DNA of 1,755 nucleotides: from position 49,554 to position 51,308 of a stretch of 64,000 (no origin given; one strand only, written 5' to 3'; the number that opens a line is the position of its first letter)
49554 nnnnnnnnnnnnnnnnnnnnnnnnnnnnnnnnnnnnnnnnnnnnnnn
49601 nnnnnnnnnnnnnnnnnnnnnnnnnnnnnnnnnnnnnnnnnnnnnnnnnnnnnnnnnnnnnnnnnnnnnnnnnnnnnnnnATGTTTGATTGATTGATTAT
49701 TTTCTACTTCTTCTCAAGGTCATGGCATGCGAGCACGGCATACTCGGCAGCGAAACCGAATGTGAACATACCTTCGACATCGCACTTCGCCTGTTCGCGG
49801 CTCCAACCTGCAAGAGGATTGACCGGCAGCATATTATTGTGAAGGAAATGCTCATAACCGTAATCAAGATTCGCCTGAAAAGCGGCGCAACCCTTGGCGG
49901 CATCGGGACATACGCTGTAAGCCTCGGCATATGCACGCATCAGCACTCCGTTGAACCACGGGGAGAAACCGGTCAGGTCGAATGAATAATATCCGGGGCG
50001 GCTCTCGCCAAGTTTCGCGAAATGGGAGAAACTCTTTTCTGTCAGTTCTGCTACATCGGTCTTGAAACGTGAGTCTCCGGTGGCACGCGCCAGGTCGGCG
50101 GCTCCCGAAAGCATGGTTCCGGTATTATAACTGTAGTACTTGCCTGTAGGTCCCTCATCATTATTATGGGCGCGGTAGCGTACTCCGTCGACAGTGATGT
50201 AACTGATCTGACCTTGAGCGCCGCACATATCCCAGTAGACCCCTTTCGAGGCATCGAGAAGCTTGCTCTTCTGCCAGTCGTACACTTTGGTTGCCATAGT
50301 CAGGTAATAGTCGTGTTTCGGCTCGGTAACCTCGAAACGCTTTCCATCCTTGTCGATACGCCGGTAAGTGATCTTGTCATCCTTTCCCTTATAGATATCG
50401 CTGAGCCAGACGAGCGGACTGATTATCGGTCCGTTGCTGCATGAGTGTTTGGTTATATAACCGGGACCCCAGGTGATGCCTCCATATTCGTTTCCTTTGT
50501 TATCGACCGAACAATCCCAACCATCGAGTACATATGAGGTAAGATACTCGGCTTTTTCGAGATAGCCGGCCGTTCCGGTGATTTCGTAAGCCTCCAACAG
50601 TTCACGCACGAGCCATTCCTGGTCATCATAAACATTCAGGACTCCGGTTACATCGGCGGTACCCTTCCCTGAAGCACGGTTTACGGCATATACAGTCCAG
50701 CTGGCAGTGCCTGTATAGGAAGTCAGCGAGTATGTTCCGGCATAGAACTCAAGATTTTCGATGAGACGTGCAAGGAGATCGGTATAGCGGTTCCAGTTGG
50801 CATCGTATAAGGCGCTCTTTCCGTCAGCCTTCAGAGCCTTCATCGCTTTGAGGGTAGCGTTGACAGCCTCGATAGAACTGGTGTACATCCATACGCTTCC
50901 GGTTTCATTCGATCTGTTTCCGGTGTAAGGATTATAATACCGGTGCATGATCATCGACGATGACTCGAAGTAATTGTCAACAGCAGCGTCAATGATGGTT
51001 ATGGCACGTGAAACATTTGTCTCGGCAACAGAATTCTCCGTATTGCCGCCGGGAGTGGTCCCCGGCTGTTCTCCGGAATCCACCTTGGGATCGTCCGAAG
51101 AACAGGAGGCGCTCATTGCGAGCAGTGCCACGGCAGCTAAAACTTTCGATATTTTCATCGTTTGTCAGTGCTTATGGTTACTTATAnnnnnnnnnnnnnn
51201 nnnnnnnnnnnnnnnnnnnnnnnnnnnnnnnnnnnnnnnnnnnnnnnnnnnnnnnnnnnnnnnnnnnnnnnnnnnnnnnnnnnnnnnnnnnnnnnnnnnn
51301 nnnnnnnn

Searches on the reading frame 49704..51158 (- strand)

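Call 10: search_protein_families(library=ncbifam, proteins=[window:49704-51158:-], max_evalue=0.00001)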
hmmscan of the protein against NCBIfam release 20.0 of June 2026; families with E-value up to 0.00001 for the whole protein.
window:49704-51158:- (484 aa): 0 families

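Call 56: search_protein_families(library=pfam, proteins=[window:49704-51158:-], max_evalue=0.0001)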
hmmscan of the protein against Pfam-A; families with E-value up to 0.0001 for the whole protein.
window:49704-51158:- (484 aa): 1 family
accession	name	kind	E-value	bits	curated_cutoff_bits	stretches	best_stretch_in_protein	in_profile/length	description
PF03663.20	Glyco_hydro_76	-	4.1e-17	63.2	25.9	2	282-383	172-258/366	Glycosyl hydrolase family 76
